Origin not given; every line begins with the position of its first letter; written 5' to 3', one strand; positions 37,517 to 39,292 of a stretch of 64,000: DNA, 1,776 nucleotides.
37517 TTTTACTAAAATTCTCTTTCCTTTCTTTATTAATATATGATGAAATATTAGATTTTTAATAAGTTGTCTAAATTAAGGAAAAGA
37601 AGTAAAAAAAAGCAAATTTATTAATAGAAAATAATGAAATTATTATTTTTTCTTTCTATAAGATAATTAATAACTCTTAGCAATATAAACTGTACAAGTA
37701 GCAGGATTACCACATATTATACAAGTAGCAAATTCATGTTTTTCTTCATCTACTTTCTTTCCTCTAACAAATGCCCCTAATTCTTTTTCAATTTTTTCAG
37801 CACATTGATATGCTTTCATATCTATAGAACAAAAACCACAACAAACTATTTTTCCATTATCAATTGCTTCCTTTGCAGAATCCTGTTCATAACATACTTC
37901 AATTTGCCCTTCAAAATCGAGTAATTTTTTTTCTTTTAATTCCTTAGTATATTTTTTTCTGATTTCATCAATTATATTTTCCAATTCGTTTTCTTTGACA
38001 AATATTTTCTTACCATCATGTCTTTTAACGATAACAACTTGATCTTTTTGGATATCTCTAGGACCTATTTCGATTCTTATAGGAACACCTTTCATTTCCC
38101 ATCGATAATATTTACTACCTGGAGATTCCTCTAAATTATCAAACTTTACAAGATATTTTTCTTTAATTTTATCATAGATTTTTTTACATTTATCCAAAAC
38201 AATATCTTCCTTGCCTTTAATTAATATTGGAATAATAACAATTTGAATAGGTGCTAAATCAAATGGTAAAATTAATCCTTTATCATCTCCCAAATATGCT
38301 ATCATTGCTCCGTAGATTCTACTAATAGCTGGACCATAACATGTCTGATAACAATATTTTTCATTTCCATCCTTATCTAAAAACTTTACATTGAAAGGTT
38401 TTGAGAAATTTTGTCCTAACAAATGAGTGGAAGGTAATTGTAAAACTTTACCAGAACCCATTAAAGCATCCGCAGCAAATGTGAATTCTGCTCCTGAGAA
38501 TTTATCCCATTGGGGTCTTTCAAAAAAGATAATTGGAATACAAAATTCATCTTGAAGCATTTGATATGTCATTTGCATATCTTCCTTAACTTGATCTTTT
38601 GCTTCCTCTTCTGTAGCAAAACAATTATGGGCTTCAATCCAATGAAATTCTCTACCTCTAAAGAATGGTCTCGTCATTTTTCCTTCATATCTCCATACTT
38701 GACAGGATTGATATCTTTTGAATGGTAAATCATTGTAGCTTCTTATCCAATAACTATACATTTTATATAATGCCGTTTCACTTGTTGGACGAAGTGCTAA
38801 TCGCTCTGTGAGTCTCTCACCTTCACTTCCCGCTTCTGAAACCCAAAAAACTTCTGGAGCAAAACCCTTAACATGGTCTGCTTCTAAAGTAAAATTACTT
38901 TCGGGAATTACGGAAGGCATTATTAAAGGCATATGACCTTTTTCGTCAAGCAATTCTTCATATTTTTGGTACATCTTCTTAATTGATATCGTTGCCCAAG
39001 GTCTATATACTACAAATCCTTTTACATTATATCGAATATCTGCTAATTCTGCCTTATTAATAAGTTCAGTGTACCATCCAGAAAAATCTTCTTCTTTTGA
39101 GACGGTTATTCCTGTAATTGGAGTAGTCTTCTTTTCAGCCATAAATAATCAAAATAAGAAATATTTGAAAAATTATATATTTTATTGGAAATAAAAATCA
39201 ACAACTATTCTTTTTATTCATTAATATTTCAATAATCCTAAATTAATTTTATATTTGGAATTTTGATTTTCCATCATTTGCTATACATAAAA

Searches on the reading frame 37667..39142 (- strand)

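Call 49: search_protein_families(library=pfam, proteins=[window:37667-39142:-], max_evalue=0.001)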
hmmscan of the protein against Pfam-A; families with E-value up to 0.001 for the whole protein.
window:37667-39142:- (491 aa): 3 families
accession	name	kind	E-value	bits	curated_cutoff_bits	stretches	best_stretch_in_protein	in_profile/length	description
PF00587.30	tRNA-synt_2b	-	8.3e-30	104.6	29.3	1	109-281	5-176/179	tRNA synthetase class II core domain (G, H, P, S and T)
PF03129.25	HGTP_anticodon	-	4.4e-17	62.5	21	1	300-393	1-93/94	Anticodon binding domain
PF09180.16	ProRS-C_1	-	3.5e-10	40.3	31.5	1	421-491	2-71/71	Prolyl-tRNA synthetase, C-terminal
